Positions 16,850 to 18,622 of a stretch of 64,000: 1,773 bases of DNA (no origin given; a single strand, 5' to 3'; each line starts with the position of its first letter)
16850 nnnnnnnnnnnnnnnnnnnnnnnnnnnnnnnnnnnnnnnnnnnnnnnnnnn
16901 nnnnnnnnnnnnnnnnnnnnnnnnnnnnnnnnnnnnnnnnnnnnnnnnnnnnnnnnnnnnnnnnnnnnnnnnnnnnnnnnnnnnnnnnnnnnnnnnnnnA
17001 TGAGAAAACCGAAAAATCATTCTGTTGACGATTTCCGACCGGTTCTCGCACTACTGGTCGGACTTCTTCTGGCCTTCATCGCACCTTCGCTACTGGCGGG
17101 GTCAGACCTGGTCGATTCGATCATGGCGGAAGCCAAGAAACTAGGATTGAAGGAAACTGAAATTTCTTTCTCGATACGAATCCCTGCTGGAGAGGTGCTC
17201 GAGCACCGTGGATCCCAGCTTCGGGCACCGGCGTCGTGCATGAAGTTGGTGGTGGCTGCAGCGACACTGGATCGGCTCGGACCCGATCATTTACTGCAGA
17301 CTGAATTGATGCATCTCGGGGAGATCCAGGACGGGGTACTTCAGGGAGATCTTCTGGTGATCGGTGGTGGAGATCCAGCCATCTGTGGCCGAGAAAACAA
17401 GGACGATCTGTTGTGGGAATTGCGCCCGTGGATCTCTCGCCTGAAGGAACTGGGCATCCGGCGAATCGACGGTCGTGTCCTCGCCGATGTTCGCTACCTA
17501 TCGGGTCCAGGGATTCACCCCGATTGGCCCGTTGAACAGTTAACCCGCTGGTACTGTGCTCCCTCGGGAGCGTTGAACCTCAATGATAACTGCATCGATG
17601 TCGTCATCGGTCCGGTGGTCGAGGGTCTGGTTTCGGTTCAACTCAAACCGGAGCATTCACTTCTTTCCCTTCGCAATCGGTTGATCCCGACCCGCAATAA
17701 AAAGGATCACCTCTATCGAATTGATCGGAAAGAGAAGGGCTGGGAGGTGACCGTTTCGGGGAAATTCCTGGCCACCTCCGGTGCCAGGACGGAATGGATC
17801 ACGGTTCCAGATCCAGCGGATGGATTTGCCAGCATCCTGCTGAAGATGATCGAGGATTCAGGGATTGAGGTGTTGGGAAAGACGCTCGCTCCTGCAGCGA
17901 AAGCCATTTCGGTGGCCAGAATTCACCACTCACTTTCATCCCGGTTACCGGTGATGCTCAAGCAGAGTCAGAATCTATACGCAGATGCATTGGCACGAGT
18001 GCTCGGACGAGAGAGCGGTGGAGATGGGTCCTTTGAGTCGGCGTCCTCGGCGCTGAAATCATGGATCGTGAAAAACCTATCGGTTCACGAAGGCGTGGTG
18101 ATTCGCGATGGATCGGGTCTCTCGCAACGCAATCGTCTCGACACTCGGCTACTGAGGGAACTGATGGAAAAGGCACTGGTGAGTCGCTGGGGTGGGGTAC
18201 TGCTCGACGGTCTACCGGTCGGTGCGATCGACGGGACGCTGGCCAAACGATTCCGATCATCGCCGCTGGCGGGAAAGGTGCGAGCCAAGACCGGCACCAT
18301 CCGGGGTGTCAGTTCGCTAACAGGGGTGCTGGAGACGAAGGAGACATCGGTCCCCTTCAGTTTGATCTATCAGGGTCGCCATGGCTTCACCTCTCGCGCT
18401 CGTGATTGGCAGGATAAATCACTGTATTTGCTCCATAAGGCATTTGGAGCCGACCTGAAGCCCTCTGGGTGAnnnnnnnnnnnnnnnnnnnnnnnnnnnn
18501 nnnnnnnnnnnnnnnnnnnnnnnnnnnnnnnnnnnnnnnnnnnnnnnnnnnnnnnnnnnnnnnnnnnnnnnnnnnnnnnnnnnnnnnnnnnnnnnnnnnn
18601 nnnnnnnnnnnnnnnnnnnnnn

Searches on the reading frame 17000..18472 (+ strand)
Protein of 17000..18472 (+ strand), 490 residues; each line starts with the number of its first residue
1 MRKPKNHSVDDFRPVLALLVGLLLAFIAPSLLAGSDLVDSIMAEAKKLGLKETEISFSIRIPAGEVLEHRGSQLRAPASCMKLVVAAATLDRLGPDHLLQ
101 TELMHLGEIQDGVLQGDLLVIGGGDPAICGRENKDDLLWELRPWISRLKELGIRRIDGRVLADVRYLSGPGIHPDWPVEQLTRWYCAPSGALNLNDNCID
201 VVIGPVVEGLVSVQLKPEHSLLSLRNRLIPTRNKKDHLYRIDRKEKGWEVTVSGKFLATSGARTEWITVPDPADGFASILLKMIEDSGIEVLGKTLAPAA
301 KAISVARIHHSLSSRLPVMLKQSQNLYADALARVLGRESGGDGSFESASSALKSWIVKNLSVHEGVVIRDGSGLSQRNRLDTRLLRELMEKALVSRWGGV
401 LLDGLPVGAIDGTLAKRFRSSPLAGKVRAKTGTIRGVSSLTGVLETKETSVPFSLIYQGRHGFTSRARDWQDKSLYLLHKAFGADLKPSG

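Call 63: search_protein_families(library=pfam, proteins=[window:17000-18472:+], max_evalue=0.001)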
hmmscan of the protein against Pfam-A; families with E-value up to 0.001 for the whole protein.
window:17000-18472:+ (490 aa): 1 family
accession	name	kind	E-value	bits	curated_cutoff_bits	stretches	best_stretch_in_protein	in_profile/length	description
PF02113.21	Peptidase_S13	-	5.2e-71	240.1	22.8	1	65-464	31-429/444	D-Ala-D-Ala carboxypeptidase 3 (S13) family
